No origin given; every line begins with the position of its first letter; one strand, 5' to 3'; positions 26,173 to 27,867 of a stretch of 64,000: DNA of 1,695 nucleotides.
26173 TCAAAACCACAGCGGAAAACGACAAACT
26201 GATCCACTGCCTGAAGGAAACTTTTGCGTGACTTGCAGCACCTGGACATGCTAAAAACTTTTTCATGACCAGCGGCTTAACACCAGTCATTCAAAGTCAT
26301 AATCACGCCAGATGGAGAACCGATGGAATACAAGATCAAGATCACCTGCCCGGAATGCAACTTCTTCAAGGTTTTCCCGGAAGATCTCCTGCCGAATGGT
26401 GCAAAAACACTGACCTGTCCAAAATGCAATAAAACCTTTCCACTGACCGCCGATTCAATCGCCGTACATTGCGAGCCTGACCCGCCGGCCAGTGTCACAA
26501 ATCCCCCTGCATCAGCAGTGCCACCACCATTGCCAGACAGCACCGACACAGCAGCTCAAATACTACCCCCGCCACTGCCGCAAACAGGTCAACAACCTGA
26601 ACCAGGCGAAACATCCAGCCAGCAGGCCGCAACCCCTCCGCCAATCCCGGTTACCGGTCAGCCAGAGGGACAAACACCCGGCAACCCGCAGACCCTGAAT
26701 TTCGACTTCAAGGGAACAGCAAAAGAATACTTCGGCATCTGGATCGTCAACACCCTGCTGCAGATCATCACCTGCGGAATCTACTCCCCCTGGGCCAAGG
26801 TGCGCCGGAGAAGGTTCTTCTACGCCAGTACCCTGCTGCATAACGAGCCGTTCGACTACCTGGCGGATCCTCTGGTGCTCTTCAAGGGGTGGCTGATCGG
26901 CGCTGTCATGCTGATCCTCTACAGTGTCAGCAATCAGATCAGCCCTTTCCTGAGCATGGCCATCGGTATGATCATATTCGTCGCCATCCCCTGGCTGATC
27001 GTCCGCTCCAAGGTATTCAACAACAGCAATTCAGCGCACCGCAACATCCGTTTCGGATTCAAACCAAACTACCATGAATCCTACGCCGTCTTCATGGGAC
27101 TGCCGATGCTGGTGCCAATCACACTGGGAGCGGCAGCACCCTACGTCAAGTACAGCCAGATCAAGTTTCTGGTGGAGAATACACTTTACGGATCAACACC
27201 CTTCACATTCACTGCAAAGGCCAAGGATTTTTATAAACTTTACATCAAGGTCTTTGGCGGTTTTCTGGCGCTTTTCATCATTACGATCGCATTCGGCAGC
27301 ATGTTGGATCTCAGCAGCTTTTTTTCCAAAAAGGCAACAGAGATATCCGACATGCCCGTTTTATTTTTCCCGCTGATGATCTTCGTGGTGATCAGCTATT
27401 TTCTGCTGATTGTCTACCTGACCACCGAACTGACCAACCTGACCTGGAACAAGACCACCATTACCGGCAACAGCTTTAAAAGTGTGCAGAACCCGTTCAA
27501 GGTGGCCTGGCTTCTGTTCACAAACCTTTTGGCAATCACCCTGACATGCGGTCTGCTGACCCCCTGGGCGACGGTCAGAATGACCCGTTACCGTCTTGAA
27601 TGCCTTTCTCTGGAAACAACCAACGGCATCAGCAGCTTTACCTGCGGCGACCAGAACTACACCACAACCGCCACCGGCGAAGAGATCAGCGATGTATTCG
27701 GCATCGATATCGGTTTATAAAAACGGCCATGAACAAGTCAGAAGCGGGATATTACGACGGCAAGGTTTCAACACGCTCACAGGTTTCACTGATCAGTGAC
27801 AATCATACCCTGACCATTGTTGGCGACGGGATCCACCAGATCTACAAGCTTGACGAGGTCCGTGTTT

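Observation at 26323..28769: Tightly linked zinc-ribbon/DUF898 membrane protein and M48 protease with novel N-terminal domain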

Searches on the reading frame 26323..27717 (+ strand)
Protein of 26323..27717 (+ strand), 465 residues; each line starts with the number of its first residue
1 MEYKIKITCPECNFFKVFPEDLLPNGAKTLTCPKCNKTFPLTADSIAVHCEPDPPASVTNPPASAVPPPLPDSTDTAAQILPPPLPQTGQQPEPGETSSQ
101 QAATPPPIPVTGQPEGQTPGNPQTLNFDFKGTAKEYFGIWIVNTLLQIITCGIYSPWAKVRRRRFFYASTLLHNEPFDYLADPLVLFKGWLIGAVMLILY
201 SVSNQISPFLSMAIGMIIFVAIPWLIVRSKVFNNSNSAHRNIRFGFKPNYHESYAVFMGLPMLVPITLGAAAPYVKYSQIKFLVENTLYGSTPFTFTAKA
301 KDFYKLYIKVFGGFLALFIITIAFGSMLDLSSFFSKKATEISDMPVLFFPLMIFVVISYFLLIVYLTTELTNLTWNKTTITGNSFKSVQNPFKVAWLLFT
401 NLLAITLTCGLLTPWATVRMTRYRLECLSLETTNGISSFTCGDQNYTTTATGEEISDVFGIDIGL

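Call 3: search_protein_families(library=pfam, proteins=[window:26323-27717:+], max_evalue=0.01)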
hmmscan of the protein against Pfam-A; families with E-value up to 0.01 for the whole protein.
window:26323-27717:+ (465 aa): 4 families
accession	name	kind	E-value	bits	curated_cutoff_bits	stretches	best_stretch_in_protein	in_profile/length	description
PF05987.18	DUF898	-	3.6e-109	365.4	28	1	125-458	2-336/336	Bacterial protein of unknown function (DUF898)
PF13717.11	Zn_ribbon_4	-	1.4e-06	28.6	30.3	1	6-40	2-36/36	zinc-ribbon domain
PF25206.1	DUF7836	-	0.0012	19.1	26.7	1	4-42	5-43/59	Domain of unknown function (DUF7836)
PF06291.16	Lambda_Bor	-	0.0021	18.6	25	0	141-156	53-68/75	Bor protein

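Call 4: search_protein_families(library=ncbifam, proteins=[window:26323-27717:+], max_evalue=0.01)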
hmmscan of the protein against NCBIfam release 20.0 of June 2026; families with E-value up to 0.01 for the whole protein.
window:26323-27717:+ (465 aa): 1 family
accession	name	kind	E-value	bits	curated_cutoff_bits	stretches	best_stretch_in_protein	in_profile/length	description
TIGR02098.1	MJ0042_CXXC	domain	0.0091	15.7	20.9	0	7-39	3-35/38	MJ0042-type zinc finger domain-containing protein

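Call 15: find_homologous_proteins(query=window:26323-27717:+, max_evalue=0.00001)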
Query window:26323-27717:+ (465 aa): 796 proteins with E <= 0.00001 among 5889 candidates; the best 120 are listed.
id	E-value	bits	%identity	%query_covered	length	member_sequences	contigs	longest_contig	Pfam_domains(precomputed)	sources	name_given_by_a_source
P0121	0.0e+0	1061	100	100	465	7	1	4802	PF13717.12,PF05987.19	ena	-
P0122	2.1e-127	444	36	13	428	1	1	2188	PF13717.12,PF05987.19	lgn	-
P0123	2.1e-126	441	46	100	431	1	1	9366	PF13717.12,PF05987.19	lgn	-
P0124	2.7e-121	424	44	100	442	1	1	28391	PF13717.12,PF05987.19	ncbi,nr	ncbi:MAG: DUF898 family protein [Desulfuromonadales bacterium]|nr:DUF898 family protein [Desulfuromo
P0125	2.9e-121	424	45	100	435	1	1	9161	PF13717.12,PF05987.19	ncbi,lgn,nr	ncbi:MAG: DUF898 family protein [Deltaproteobacteria bacterium]|nr:DUF898 family protein [Deltaprote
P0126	6.6e-121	423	45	99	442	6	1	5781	PF13717.12,PF05987.19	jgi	jgi:uncharacterized membrane protein YjgN (DUF898 family)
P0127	6.7e-121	423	45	99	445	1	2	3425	PF13717.12,PF05987.19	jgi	jgi:uncharacterized membrane protein YjgN (DUF898 family)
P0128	7.4e-120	419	45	100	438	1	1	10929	PF13717.12,PF05987.19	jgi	-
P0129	2.9e-119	417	45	98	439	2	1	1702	PF13717.12,PF05987.19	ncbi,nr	ncbi:MAG TPA: DUF898 family protein, partial [Geobacteraceae bacterium]|nr:DUF898 family protein [Ge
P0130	4.2e-119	417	46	100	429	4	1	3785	PF13717.12,PF05987.19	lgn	-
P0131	6.7e-119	416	45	99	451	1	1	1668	PF13717.12,PF05987.19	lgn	-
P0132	1.1e-118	415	51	74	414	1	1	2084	PF13717.12,PF05987.19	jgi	jgi:uncharacterized membrane protein YjgN (DUF898 family)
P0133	1.5e-118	415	46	100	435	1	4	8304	PF13717.12,PF05987.19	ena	-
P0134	5.0e-118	413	44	100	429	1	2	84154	PF13717.12,PF05987.19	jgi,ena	-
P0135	5.4e-117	410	46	99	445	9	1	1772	PF13717.12,PF05987.19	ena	-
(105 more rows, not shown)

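Call 38: search_protein_families(library=padloc, proteins=[window:26323-27717:+], max_evalue=0.01)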
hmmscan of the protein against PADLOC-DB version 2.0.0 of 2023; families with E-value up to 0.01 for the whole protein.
window:26323-27717:+ (465 aa): 0 families

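Call 45: predict_structure(alignment_id=A3)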
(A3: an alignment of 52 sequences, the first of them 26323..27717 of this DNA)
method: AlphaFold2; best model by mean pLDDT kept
length: 465 residues; sequences in the alignment: 52
mean_pLDDT: 75.9   pTM: 0.65
mean pLDDT of the five models: 75.9, 73.6, 71.3, 70.3, 67.7
residues with pLDDT >= 90: 146; 70-90: 176; 50-70: 65; < 50: 78
segments of 3 or more residues with pLDDT < 50: 57-84, 86-103, 230-243, 446-455, 461-465
pLDDT, mean of each block of 10 residues (from residue 1): 88 92 91 94 86 52 42 37 44 44 52 61 88 85 80 74 80 70 67 82 93 86 62 43 55 76 82 91 82 90 97 95 85 65 79 91 95 94 93 96 93 90 92 80 49 48 34
secondary structure, 60 per line:
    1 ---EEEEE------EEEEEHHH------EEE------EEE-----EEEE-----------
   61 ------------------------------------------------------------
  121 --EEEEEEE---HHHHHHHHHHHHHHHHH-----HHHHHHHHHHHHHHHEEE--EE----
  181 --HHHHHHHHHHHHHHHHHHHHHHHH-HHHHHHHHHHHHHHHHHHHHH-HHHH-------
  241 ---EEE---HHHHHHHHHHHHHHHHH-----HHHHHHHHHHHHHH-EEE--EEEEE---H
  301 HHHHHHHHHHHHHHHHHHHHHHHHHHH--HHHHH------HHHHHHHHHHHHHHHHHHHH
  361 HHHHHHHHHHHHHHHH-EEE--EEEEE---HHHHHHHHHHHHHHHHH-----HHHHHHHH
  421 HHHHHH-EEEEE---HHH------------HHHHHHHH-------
elements in order: E4-8 E15-19 E29-31 E38-40 E46-49 E123-129 H133-149 H155-169 E170-172 H183-206 H208-228 H230-233 E244-246 H250-266 H272-285 E287-289 E292-296 H300-327 H330-334 H341-376 E378-380 E383-387 H391-407 H413-426 E428-432 H451-458

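Call 47: fold_search(model_id=the predicted structure, library=pdb)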
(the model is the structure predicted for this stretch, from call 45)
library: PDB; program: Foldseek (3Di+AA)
matches with E <= 10: 24; with E <= 0.001: 0
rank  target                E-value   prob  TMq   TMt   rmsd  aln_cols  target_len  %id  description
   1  5m3f_I                3.4e+00  0.23  0.07  0.35   8.4        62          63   19  Yeast RNA polymerase I elongation complex at 3.8A (released 2016-11-23)
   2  2jr7_MODEL_1_A        3.8e+00  0.20  0.07  0.30  13.4        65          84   25  Solution structure of human DESR1 (released 2008-03-25)
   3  4ywl_A                4.4e+00  0.33  0.08  0.13   4.8        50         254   14  Pyrococcus furiosus MCM N-terminal domain F179A point mutant pentameric ring (released 2015-09-23)
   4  2nb9_MODEL_1_A        4.4e+00  0.30  0.07  0.50   4.3        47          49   23  Solution structure of ZitP zinc finger (released 2016-12-14)
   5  8wcw_A                4.6e+00  0.02  0.09  0.08  22.4       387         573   10  Cryo-EM structure of MsRv1273c/72c from Mycobacterium smegmatis in the IFapo state (released 2025-03-26)
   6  8dy9_G                6.3e+00  0.09  0.07  0.23  14.8        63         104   14  Streptomyces venezuelae RNAP unconstrained open promoter complex with WhiA and WhiB transcription factors (released 2023-03-01)
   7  9jxk                  6.9e+00  0.03  0.17  0.14  15.0       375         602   11  Cryo-EM structure of human XPR1 in a closed state at the intracellular gate and an open state at the extracellular gate, (released 2025-08-27)
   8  4ywm_F                7.3e+00  0.13  0.07  0.12   4.9        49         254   14  Pyrococcus furiosus MCM N-terminal domain beta-turn triple mutant pentameric ring (released 2015-09-23)
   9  4pog_G                8.1e+00  0.14  0.07  0.12   4.8        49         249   14  MCM-ssDNA co-crystal structure (released 2014-04-09)
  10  5iy0_A                8.1e+00  0.14  0.07  0.12   4.8        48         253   14  PfMCM N-terminal domain double hexamer (released 2016-07-13)
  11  6a09_A                8.1e+00  0.02  0.09  0.20  23.1       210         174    6  Salmonella Typhi YfdX in the P222 space group (released 2019-02-06)
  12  1wdz_B                8.1e+00  0.02  0.09  0.16  25.1       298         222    8  Crystal structure of RCB domain of IRSp53 (released 2005-06-07)
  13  7udn_B                8.1e+00  0.02  0.10  0.15  24.9       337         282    8  Crystal structure of designed helical repeat protein RPB_PLP1_R6 in alternative conformation 2 (released 2023-03-22)
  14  5ax2                  8.5e+00  0.13  0.07  0.30   3.3        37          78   24  Crystal structure of S.cerevisiae Kti11p (released 2016-07-20)
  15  8r6p_J                8.5e+00  0.08  0.06  0.23  14.5        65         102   14  Mycobacterium smegnatis RNA polymerase RP2-like transcription initiation complex with SigmaA, RbpA, HelD N-terminal do (released 2024-10-02)
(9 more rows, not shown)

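Call 56: search_solved_structures(query=A3, max_evalue=1)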
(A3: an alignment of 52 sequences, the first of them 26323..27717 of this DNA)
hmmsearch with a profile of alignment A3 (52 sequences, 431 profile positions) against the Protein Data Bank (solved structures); distinct sequences matched with E-value up to 1: 5.
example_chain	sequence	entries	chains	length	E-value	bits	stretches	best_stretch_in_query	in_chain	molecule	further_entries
8gn4_A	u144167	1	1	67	0.092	14.9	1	6-53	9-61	Zinc finger and BTB domain-containing protein 10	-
8gn3_A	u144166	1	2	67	0.1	14.8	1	6-53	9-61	Zinc finger and BTB domain-containing protein 10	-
2e2z_A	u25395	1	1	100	0.18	13.9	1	4-56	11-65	Tim15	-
2nb9_A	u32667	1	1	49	0.48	12.5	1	6-44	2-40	Uncharacterized protein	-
2i13_A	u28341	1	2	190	0.51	12.4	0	8-52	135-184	Aart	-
